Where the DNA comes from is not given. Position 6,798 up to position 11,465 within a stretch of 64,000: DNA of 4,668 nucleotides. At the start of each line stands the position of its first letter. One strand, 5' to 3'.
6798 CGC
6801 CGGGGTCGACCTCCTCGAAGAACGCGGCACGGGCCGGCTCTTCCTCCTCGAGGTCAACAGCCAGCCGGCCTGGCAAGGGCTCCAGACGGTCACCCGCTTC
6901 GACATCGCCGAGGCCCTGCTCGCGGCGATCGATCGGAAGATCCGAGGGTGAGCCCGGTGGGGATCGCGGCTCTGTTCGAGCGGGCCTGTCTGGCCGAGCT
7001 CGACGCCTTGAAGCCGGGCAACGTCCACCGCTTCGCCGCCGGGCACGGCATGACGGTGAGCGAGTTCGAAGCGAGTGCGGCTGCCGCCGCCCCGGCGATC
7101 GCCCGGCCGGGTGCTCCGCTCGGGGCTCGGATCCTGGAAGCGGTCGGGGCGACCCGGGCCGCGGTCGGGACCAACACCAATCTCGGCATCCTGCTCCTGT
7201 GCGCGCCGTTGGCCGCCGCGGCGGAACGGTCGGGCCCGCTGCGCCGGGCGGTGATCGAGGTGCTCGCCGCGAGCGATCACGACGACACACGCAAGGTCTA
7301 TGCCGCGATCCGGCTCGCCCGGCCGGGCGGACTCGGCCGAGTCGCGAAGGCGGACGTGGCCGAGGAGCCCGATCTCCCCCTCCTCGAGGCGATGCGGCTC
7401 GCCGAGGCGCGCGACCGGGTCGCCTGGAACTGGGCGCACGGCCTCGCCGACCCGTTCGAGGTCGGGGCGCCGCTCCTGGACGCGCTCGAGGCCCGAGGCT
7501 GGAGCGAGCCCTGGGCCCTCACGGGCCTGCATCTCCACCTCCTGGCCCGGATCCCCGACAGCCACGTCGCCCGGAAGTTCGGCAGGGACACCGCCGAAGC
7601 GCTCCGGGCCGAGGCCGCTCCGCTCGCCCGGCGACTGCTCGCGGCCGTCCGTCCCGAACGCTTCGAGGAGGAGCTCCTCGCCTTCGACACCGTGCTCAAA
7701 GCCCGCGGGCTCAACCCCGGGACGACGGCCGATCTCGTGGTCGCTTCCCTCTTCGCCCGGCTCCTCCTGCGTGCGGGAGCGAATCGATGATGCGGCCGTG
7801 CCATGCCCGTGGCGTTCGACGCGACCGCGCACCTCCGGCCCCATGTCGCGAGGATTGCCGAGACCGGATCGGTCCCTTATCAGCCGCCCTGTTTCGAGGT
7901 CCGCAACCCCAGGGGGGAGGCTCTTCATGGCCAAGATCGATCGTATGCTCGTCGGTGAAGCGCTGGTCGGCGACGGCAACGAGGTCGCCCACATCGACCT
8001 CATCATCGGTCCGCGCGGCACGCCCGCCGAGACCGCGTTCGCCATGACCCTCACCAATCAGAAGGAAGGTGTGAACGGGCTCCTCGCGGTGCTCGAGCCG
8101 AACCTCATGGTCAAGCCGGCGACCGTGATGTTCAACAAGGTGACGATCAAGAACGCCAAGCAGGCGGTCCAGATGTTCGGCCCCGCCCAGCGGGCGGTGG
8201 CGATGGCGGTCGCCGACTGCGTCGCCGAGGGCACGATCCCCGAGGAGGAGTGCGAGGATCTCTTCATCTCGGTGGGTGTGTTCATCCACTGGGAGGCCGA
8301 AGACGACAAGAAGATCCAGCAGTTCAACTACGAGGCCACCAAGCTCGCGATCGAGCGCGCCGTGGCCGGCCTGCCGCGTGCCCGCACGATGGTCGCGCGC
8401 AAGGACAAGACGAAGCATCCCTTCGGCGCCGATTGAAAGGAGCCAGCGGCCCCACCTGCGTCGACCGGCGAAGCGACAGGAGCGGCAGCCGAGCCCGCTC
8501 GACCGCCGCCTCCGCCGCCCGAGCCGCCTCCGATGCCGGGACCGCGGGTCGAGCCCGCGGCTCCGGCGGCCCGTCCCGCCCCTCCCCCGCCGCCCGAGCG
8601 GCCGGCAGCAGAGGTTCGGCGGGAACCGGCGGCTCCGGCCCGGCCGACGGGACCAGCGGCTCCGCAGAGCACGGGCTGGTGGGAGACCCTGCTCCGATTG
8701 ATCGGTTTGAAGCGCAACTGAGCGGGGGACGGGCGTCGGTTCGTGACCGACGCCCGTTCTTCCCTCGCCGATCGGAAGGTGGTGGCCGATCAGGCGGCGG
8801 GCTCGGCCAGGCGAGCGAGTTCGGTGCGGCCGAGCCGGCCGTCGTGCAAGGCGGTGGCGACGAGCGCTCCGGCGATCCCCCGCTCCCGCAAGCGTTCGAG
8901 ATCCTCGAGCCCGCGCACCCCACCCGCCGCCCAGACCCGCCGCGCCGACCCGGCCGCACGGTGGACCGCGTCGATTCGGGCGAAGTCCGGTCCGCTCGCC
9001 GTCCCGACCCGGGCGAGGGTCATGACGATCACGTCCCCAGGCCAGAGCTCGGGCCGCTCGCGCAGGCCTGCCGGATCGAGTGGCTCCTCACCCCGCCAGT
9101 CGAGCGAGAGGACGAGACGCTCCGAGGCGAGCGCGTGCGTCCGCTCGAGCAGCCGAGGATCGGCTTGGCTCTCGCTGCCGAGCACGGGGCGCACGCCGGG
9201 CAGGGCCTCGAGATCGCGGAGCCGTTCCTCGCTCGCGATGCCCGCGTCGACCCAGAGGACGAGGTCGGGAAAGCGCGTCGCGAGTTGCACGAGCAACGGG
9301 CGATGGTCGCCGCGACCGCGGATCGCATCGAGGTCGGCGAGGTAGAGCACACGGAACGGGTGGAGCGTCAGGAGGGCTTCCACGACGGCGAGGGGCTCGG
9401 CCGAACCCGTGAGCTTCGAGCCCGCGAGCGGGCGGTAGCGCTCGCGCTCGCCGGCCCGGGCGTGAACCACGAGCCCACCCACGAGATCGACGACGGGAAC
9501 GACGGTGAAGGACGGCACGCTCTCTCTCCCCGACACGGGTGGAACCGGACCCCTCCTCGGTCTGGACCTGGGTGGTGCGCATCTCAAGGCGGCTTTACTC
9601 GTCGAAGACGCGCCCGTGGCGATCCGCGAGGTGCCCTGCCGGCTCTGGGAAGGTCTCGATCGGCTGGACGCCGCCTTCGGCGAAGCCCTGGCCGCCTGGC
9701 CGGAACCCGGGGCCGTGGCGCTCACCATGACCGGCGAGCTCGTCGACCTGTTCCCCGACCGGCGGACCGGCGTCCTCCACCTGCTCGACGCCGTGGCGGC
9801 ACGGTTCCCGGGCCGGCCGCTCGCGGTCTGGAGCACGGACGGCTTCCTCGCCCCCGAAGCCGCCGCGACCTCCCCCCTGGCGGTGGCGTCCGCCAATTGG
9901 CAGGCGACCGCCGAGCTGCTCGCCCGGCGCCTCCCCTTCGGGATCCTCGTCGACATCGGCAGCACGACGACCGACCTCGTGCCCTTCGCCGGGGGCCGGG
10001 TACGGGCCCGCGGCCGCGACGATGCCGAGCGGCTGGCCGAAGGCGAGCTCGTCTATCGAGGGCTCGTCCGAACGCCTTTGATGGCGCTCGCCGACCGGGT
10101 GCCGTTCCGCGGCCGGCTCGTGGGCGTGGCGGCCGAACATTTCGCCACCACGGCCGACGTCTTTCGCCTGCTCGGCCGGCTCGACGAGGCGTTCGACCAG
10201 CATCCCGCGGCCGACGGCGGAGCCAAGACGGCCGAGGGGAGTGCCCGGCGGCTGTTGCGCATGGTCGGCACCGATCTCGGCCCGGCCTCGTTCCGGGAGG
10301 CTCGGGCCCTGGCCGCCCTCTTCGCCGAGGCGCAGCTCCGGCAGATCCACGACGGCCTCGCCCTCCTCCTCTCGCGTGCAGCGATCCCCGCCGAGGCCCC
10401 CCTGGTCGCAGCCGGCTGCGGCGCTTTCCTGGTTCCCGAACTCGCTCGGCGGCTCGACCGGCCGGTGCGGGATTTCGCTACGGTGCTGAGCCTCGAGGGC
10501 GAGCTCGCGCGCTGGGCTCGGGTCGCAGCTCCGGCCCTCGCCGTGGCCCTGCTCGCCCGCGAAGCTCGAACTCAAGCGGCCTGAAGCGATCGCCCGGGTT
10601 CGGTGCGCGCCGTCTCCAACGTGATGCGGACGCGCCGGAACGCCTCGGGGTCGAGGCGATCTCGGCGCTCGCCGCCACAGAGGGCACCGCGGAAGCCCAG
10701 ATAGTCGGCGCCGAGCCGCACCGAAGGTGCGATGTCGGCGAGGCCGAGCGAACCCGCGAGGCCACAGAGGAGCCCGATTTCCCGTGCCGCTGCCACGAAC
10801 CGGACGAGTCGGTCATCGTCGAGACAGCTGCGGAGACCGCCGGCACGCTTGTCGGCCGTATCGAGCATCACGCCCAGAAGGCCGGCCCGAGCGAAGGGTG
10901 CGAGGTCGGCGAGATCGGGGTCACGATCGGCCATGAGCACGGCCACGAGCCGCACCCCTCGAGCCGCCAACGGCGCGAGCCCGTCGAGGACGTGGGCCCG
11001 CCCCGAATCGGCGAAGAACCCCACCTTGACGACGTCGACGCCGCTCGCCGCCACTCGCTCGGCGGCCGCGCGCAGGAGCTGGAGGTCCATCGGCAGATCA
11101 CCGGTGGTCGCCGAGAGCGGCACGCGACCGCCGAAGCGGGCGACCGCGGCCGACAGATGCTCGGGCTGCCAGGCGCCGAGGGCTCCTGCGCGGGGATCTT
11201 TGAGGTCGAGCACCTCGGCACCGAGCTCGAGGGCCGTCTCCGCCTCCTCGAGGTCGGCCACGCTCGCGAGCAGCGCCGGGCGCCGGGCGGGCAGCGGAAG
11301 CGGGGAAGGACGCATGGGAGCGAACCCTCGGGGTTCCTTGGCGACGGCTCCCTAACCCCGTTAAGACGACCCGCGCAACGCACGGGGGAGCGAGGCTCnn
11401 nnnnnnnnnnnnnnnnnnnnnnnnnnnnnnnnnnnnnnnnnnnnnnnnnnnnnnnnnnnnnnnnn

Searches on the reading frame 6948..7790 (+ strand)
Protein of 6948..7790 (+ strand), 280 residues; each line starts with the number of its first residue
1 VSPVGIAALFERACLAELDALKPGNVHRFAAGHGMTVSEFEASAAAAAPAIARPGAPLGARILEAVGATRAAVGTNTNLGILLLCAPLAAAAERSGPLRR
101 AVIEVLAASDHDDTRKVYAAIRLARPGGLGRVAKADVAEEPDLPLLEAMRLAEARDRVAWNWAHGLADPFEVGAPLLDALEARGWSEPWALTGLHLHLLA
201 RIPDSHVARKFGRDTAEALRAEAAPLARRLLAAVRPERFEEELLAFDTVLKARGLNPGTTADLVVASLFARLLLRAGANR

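Call 36: search_protein_families(library=pfam, proteins=[window:6948-7790:+], max_evalue=0.00001)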
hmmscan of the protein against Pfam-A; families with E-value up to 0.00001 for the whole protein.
window:6948-7790:+ (280 aa): 1 family
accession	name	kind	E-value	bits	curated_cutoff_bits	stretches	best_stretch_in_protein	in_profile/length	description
PF01874.21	CitG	-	4.4e-67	227.1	27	1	7-270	1-283/284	ATP:dephospho-CoA triphosphoribosyl transferase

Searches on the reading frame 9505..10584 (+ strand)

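Call 36: search_protein_families(library=pfam, proteins=[window:9505-10584:+], max_evalue=0.00001)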
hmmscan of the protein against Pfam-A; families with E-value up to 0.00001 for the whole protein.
window:9505-10584:+ (359 aa): 1 family
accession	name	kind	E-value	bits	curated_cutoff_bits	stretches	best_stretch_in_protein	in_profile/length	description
PF01968.24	Hydantoinase_A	-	2.8e-19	69.9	22.9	1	71-318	3-264/291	Hydantoinase/oxoprolinase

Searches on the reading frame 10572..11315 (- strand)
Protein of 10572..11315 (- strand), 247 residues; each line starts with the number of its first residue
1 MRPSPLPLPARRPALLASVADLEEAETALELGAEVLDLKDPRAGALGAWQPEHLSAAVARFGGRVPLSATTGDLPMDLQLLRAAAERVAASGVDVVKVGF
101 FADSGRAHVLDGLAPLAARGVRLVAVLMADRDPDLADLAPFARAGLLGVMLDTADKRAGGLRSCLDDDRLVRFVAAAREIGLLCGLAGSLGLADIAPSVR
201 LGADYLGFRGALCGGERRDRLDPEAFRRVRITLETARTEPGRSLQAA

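Call 36: search_protein_families(library=pfam, proteins=[window:10572-11315:-], max_evalue=0.00001)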
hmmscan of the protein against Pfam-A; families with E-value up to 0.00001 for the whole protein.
window:10572-11315:- (247 aa): 1 family
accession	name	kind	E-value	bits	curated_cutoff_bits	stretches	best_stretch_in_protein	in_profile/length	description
PF04476.19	4HFCP_synth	-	4.2e-59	200.5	22.4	1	15-229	1-227/228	4-HFC-P synthase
